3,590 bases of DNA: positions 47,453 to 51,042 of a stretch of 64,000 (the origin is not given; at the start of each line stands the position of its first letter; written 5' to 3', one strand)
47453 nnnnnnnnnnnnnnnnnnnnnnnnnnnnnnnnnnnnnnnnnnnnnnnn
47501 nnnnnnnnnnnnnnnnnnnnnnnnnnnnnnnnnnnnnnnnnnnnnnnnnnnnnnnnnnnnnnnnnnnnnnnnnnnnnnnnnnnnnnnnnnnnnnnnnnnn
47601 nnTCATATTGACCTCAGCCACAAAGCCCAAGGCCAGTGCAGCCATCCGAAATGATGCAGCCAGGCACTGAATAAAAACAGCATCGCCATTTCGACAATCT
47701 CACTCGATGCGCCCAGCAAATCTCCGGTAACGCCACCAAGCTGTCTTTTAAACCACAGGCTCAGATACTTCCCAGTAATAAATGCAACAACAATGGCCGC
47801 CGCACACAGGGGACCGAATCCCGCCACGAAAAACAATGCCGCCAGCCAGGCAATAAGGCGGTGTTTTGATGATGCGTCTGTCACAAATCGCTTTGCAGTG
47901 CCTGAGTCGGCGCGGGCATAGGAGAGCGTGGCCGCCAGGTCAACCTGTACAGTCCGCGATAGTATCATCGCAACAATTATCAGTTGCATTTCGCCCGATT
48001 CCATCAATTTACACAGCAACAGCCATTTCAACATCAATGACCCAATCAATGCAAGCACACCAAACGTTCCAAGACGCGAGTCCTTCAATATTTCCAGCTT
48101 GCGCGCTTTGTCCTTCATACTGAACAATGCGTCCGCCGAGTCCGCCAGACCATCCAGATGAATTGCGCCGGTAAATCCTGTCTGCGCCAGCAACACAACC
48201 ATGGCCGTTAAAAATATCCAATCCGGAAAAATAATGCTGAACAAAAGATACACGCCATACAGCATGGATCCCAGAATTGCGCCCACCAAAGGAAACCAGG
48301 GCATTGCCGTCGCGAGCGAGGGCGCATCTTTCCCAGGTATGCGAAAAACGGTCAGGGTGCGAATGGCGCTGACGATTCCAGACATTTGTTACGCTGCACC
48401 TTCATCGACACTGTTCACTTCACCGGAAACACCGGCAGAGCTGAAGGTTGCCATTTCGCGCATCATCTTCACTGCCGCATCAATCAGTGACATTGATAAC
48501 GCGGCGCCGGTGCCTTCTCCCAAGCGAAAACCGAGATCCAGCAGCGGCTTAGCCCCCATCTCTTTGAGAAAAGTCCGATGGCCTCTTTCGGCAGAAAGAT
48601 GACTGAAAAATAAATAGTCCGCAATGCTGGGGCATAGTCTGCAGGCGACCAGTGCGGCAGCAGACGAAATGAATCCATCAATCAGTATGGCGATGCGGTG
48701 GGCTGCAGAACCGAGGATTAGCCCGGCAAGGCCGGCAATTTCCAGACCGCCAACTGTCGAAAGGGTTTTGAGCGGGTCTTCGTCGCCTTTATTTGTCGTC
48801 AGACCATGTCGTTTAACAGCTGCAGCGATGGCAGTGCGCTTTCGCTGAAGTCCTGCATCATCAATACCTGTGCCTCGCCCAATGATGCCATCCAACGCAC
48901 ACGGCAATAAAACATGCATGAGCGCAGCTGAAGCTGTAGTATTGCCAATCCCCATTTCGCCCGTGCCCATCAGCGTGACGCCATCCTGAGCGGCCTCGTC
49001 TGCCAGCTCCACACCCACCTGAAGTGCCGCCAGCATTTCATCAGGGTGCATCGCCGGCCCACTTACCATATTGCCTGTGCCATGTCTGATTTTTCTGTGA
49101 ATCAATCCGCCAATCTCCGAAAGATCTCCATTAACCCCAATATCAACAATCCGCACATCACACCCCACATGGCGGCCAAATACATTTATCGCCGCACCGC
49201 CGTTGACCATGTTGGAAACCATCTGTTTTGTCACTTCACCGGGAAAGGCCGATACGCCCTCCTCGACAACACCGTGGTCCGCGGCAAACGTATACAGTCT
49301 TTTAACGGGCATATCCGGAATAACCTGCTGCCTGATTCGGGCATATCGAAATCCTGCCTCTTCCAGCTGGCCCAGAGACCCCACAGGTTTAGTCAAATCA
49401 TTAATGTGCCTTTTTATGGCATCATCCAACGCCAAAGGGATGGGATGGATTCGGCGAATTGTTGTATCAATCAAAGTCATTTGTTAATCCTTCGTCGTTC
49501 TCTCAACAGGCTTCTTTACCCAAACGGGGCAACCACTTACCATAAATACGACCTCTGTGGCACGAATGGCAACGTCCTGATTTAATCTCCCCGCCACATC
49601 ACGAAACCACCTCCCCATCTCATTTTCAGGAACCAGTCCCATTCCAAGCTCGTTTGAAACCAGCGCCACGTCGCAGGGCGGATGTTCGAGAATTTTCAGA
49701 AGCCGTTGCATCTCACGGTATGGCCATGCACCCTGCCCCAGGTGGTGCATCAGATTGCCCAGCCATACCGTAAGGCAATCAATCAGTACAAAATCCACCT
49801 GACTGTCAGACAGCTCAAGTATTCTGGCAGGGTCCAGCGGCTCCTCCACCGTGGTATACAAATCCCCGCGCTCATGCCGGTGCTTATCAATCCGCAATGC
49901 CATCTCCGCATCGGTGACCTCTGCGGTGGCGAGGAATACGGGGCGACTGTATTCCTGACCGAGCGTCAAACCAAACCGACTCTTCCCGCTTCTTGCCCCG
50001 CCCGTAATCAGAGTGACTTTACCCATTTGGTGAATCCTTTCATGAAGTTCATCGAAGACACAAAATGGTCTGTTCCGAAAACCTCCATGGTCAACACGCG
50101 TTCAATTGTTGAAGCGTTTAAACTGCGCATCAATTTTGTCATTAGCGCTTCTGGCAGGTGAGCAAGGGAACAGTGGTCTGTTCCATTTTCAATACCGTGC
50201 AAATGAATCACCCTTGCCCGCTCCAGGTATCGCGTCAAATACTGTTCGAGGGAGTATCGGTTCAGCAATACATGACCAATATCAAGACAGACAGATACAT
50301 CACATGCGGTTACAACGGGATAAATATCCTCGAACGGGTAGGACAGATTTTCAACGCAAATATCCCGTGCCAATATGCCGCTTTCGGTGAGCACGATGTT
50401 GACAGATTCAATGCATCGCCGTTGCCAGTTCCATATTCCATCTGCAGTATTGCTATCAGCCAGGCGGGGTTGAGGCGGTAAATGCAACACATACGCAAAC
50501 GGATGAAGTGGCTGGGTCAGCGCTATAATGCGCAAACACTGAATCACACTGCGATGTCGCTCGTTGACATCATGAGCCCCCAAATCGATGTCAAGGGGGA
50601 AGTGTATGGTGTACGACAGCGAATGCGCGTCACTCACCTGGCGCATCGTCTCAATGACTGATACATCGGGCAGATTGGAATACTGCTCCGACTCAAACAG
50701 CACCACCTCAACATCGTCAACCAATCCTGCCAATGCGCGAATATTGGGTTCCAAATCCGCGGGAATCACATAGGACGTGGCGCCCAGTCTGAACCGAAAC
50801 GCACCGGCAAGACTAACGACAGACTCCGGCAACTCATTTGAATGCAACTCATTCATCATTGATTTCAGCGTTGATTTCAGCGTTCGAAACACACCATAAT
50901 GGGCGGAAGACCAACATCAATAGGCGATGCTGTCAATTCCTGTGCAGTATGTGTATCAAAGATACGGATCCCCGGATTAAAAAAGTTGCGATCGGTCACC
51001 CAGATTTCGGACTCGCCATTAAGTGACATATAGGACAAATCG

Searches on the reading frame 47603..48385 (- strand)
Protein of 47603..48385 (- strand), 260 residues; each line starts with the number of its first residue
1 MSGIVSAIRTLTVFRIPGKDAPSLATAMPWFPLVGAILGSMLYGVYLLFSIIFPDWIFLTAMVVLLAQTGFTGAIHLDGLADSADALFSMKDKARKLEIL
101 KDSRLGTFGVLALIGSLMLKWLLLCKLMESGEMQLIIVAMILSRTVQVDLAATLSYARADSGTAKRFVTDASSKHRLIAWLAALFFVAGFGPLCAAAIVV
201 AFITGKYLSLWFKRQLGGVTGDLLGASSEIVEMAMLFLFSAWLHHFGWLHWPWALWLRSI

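Call 47: search_protein_families(library=pfam, proteins=[window:47603-48385:-], max_evalue=0.001)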
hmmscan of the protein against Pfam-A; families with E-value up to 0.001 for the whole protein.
window:47603-48385:- (260 aa): 1 family
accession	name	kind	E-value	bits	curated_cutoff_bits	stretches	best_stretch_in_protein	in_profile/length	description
PF02654.20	CobS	-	3.5e-50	171.5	23.2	1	7-236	1-206/207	Cobalamin-5-phosphate synthase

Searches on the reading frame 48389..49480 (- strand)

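Call 47: search_protein_families(library=pfam, proteins=[window:48389-49480:-], max_evalue=0.001)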
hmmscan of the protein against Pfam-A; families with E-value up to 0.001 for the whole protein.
window:48389-49480:- (363 aa): 1 family
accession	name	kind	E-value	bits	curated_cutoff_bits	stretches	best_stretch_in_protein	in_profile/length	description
PF02277.22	DBI_PRT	-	6.4e-132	440.2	22.6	1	14-351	4-329/329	Phosphoribosyltransferase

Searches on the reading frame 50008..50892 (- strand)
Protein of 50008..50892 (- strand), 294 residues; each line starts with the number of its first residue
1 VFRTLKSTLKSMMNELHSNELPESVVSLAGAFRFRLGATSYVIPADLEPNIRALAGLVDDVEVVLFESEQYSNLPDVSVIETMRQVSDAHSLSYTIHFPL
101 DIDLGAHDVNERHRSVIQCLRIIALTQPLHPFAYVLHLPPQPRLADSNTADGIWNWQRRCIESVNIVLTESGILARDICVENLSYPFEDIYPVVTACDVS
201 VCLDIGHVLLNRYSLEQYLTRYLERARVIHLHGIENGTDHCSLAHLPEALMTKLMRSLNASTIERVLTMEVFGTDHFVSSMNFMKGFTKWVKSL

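Call 47: search_protein_families(library=pfam, proteins=[window:50008-50892:-], max_evalue=0.001)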
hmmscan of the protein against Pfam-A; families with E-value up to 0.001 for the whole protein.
window:50008-50892:- (294 aa): 1 family
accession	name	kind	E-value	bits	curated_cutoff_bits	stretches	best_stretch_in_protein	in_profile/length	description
PF01261.30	AP_endonuc_2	-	2.8e-10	40.8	31.1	1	59-282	10-244/249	Xylose isomerase-like TIM barrel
